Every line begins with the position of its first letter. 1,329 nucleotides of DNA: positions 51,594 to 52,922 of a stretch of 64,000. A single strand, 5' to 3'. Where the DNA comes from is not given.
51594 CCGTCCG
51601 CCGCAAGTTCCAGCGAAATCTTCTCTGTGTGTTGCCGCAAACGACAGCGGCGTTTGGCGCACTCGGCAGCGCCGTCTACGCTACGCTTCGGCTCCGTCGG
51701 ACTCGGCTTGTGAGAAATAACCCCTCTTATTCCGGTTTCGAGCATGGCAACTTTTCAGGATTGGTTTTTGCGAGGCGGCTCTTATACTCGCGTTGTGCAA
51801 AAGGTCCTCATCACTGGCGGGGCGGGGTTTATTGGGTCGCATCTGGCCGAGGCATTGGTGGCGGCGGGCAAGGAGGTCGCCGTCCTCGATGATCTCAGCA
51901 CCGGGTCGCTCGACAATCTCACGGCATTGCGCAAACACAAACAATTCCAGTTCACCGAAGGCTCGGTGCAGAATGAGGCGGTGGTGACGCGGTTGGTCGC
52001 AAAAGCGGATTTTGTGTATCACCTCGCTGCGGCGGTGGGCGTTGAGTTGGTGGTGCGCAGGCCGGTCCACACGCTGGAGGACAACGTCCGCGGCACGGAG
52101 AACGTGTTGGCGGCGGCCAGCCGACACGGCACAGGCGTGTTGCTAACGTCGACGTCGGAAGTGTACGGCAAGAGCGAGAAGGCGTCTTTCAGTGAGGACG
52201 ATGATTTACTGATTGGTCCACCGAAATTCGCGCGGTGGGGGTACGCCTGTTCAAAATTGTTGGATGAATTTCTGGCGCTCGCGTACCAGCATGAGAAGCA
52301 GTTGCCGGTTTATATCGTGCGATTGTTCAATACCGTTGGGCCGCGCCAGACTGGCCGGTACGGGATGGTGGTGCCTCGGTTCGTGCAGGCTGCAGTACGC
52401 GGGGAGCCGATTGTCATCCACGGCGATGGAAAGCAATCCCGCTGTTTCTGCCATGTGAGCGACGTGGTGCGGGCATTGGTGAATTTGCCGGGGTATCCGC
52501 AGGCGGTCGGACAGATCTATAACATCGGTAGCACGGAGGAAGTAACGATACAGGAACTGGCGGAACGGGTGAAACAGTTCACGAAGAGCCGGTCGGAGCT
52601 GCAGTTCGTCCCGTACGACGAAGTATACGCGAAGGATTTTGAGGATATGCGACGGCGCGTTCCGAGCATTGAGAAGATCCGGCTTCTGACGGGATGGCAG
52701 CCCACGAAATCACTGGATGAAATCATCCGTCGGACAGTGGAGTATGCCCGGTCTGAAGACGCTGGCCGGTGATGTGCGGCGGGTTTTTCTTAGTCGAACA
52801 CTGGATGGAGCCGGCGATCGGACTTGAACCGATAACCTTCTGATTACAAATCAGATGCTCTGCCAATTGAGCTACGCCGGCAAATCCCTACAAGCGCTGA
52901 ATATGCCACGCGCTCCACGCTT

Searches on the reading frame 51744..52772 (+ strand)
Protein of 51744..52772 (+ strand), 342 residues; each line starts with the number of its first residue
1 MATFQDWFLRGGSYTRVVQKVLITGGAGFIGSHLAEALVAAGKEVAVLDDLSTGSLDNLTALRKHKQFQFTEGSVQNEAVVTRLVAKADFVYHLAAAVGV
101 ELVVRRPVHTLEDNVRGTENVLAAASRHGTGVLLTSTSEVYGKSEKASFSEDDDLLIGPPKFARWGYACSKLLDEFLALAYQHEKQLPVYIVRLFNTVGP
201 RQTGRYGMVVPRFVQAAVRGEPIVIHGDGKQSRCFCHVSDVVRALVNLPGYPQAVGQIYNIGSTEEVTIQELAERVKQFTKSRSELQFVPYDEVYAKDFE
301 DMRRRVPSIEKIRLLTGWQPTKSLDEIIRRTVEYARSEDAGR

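Call 10: search_protein_families(library=pfam, proteins=[window:51744-52772:+], max_evalue=0.01)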
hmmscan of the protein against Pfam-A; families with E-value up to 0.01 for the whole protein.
window:51744-52772:+ (342 aa): 12 families
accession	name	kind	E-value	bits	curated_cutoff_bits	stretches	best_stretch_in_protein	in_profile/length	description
PF16363.11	GDP_Man_Dehyd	-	2.1e-57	195.5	27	1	22-331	1-332/332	GDP-mannose 4,6 dehydratase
PF01370.27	Epimerase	-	6.9e-54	183.2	20.9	1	21-262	1-240/240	NAD dependent epimerase/dehydratase family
PF02719.21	Polysacc_synt_2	-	4.7e-19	69.1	20.2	2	21-131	1-121/293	Polysaccharide biosynthesis protein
PF01073.25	3Beta_HSD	-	1.1e-15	57.9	22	1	22-179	1-158/280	3-beta hydroxysteroid dehydrogenase/isomerase family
PF07993.18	NAD_binding_4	-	1.2e-14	54.5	20.1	1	79-207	80-217/258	Male sterility protein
PF04321.23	RmlD_sub_bind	-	1.6e-10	41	27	1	20-287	2-239/287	RmlD substrate binding domain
PF13460.12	NAD_binding_10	-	9.1e-07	29.4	27.2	1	25-151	1-111/184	NAD(P)H-binding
PF00106.31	adh_short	-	4.8e-05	23.4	26.6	1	20-88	2-71/195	short chain dehydrogenase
PF02737.24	3HCDH_N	-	0.00029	21.2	22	1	26-138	6-115/180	3-hydroxyacyl-CoA dehydrogenase, NAD binding domain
PF05368.20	NmrA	-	0.0018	18.3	27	1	19-101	3-83/298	NmrA-like family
PF03435.24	Sacchrp_dh_NADP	-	0.0027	18.5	25.1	1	22-100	2-81/129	Saccharopine dehydrogenase NADP binding domain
PF08659.16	KR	-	0.004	17.5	22.6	1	21-149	3-149/180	KR domain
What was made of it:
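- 51744..52772 (+): NAD-dependent sugar epimerase/dehydratase, the conserved right anchor of the hotspot. PF16363 and PF01370 (call 10).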
